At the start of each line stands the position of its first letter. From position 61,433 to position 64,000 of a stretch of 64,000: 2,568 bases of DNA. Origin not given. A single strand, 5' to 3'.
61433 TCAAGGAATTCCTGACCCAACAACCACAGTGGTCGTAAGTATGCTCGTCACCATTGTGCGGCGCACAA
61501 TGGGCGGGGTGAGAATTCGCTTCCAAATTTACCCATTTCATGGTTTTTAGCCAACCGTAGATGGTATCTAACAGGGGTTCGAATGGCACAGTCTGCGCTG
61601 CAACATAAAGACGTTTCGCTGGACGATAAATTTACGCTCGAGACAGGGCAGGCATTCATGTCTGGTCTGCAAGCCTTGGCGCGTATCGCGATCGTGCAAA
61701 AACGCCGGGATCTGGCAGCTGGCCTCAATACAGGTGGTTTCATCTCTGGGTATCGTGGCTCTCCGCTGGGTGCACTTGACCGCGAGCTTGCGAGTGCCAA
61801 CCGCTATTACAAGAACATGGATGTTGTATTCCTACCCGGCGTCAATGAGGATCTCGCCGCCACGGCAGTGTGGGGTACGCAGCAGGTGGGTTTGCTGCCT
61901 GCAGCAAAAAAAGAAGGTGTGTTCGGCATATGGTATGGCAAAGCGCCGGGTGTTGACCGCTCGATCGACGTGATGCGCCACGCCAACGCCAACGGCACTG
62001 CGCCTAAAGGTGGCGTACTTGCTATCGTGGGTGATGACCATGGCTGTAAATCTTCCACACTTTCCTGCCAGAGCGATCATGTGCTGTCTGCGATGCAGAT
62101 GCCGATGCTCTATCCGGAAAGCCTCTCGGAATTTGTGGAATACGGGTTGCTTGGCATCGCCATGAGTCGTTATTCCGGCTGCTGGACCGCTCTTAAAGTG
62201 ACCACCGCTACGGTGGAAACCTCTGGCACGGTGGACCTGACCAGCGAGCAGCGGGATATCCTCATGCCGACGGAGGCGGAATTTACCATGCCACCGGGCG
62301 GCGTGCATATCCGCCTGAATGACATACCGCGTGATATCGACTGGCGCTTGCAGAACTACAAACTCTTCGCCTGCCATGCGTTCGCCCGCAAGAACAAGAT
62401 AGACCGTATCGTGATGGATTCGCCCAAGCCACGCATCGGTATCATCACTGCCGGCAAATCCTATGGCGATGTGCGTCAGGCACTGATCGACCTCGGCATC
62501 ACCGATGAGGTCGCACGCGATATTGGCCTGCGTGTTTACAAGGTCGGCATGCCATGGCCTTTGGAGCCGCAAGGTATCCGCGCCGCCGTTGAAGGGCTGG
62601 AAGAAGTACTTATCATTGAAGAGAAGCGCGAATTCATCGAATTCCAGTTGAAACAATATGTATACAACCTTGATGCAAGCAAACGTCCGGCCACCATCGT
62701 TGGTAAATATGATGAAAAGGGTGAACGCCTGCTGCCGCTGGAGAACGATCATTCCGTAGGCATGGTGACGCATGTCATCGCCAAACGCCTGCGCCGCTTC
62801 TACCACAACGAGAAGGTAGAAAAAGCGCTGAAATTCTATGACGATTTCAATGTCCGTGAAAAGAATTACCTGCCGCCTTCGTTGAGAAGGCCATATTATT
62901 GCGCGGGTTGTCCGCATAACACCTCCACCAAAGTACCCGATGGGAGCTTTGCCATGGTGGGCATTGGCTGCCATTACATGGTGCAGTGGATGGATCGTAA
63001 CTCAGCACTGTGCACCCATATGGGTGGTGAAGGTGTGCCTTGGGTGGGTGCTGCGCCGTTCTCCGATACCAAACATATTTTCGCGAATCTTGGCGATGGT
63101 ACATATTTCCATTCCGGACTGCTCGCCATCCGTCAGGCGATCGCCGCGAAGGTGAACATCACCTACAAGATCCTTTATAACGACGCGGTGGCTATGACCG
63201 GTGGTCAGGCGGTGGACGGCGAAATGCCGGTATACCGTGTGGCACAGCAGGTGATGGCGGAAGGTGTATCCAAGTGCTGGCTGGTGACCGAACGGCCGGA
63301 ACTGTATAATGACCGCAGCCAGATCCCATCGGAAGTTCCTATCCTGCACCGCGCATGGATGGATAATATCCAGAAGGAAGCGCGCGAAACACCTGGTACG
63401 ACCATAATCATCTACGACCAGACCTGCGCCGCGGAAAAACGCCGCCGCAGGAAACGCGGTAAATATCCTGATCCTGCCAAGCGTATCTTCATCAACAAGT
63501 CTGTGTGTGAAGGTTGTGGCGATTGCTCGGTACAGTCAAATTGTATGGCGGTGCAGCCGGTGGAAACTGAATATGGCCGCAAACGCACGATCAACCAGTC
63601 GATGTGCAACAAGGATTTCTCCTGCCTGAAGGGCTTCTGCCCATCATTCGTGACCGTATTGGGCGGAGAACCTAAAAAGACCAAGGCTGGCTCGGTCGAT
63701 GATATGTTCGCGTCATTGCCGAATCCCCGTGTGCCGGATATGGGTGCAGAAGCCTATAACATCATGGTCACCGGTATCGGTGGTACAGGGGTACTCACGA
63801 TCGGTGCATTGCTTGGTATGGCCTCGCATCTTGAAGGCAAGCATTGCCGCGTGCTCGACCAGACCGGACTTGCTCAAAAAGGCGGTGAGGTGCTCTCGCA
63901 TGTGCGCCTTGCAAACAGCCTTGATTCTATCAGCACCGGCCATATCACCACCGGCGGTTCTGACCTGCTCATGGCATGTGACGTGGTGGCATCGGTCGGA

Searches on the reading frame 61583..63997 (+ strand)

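Call 40: search_protein_families(library=pfam, proteins=[window:61583-63997:+], max_evalue=0.00001)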
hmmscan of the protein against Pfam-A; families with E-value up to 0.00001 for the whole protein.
window:61583-63997:+ (805 aa): 2 families
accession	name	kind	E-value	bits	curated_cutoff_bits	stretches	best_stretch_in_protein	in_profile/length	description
PF01558.24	POR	-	1.2e-07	32.5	27.4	1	733-800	1-65/173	Pyruvate ferredoxin/flavodoxin oxidoreductase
PF02775.26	TPP_enzyme_C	-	4.4e-06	27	21.9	0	460-547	1-92/151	Thiamine pyrophosphate enzyme, C-terminal TPP binding domain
